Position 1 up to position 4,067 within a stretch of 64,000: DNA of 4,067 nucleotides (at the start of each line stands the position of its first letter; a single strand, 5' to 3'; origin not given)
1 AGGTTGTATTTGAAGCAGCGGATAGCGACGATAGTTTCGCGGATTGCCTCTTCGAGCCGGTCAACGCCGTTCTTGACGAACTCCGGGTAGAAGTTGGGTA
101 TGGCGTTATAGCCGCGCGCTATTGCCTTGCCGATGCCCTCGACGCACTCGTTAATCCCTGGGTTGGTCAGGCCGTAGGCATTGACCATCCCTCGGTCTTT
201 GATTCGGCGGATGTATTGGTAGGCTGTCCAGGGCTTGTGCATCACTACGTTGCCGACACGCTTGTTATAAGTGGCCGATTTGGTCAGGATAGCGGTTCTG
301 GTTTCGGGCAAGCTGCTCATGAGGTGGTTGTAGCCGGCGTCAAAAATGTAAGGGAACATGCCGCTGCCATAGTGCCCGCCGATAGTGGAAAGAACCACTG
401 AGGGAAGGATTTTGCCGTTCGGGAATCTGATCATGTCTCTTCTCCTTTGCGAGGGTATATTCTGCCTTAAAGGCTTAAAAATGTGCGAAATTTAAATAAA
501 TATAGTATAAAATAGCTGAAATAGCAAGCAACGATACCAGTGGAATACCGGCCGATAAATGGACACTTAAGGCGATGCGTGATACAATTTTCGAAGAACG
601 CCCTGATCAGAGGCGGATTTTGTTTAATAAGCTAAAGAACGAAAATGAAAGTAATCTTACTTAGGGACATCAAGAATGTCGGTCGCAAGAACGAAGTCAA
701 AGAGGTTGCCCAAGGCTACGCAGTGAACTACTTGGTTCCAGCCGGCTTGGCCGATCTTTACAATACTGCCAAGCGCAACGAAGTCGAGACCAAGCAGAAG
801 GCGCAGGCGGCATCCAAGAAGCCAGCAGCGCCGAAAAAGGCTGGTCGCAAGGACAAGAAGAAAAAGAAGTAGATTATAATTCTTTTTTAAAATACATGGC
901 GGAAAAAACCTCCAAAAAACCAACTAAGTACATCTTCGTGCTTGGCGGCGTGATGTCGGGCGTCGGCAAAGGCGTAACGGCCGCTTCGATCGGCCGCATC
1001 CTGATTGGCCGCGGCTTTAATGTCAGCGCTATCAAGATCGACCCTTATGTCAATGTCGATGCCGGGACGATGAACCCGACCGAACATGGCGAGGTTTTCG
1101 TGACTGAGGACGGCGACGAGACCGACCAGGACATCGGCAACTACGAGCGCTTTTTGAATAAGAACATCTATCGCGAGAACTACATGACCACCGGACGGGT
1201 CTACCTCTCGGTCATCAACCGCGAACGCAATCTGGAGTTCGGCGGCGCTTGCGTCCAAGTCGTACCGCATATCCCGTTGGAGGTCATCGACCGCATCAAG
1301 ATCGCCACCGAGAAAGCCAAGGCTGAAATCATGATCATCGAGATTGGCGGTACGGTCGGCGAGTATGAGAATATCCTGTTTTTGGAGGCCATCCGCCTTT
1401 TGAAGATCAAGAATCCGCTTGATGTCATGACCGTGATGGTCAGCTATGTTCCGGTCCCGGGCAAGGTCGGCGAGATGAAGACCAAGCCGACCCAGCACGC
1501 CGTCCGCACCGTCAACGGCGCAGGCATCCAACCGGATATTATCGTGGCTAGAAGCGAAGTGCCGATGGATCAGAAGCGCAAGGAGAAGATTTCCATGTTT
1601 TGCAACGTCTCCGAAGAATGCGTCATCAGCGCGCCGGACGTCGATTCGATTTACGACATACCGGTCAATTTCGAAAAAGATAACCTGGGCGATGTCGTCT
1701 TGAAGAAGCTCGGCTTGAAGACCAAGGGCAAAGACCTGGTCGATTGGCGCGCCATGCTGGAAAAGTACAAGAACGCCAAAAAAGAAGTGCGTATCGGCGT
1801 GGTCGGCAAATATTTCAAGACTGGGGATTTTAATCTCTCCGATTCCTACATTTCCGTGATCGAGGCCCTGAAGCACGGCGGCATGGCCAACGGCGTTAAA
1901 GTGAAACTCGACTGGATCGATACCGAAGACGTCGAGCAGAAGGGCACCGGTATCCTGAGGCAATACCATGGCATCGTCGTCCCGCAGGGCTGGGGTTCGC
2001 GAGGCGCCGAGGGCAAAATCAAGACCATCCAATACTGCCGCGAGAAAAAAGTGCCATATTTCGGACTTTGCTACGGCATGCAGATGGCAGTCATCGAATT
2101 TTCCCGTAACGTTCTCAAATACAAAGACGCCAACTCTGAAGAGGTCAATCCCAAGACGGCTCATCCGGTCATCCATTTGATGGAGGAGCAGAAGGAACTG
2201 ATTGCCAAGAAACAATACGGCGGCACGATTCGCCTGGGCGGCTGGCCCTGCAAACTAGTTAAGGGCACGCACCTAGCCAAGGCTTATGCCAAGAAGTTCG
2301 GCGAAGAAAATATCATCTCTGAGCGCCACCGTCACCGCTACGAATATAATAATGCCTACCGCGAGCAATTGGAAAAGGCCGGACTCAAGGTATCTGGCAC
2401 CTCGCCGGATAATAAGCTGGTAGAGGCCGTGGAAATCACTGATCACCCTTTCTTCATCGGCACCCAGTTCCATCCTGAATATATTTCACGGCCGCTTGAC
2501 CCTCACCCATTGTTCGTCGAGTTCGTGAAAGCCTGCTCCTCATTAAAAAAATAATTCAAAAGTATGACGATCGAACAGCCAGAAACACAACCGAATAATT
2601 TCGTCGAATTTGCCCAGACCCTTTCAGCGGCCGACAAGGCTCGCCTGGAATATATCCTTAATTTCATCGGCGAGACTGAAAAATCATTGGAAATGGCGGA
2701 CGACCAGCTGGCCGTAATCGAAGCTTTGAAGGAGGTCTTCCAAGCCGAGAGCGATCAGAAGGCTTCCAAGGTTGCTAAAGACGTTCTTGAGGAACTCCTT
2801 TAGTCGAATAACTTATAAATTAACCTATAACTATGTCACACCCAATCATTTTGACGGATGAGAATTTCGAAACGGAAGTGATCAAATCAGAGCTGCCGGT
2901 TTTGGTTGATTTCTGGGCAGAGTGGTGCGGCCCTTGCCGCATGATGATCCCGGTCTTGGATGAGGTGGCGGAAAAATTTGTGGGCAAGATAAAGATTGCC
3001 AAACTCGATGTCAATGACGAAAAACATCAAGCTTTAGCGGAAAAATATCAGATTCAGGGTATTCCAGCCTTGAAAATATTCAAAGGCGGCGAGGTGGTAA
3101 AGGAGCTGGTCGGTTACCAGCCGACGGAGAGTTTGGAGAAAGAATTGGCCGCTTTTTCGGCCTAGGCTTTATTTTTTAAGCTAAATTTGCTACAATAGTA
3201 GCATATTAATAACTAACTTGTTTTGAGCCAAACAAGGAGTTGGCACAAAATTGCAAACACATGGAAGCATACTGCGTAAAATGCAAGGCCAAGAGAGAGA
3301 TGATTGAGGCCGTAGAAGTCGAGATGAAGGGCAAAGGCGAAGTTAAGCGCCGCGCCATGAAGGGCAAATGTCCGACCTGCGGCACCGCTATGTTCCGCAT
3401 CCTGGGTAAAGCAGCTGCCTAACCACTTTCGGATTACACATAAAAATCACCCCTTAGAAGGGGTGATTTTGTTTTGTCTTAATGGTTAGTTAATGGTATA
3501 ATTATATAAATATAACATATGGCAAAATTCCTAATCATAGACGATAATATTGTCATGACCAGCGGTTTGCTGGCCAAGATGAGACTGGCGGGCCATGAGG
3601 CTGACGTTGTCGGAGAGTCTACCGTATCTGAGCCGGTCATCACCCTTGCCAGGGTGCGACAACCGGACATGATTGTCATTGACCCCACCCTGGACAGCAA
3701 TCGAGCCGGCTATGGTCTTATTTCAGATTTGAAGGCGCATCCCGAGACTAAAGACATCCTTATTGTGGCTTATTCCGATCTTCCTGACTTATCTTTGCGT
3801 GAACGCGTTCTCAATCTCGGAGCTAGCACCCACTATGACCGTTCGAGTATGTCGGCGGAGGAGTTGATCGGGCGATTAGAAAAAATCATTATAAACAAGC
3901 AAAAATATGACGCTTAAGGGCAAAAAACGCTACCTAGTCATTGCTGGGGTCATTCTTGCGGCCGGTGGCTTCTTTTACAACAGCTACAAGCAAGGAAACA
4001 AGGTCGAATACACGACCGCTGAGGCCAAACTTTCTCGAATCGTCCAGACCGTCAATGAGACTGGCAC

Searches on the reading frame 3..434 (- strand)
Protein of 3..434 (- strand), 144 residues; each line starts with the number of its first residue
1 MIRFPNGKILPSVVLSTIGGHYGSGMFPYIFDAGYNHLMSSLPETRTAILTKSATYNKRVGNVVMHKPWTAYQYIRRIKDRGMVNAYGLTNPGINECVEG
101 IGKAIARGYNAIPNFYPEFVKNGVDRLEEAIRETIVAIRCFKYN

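Call 99: search_protein_families(library=pfam, proteins=[window:3-434:-], max_evalue=0.01)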
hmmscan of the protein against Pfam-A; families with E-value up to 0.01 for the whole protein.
window:3-434:- (144 aa): 1 family
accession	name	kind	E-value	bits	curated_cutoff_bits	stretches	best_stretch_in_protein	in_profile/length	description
PF01180.27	DHO_dh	-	0.0026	17.4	27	1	47-105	38-87/291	Dihydroorotate dehydrogenase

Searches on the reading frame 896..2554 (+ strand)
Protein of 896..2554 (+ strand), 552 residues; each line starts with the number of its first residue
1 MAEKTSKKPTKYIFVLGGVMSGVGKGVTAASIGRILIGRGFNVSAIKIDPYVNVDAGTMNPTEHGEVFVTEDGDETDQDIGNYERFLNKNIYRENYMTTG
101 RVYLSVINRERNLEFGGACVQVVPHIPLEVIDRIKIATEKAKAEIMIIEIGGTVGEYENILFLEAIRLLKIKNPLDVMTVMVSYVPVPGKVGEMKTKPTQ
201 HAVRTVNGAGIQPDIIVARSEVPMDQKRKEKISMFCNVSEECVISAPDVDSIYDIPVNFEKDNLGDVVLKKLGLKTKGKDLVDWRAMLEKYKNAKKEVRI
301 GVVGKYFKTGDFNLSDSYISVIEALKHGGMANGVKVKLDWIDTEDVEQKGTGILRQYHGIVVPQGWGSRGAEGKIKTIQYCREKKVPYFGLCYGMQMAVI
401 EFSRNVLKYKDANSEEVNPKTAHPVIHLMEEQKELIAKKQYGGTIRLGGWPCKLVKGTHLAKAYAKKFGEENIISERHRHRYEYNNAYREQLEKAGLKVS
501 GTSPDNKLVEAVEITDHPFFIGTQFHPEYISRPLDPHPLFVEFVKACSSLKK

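Call 92: find_encoding_contigs(protein=window:896-2554:+, flank=10000, max_places=4)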
Protein window:896-2554:+ (552 aa): no gene with exactly this product is on record in the collection.
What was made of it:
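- Tried and rejected: Extending the window's own contig: its PyrG is not on record (call 92).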

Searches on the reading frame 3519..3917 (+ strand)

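Call 100: search_protein_families(library=pfam, proteins=[window:3519-3917:+], max_evalue=0.01)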
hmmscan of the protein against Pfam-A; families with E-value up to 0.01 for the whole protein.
window:3519-3917:+ (132 aa): 1 family
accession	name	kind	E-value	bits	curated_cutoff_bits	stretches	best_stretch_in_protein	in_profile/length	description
PF00072.30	Response_reg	-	2.8e-06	27.9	30.2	1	5-105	2-96/111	Response regulator receiver domain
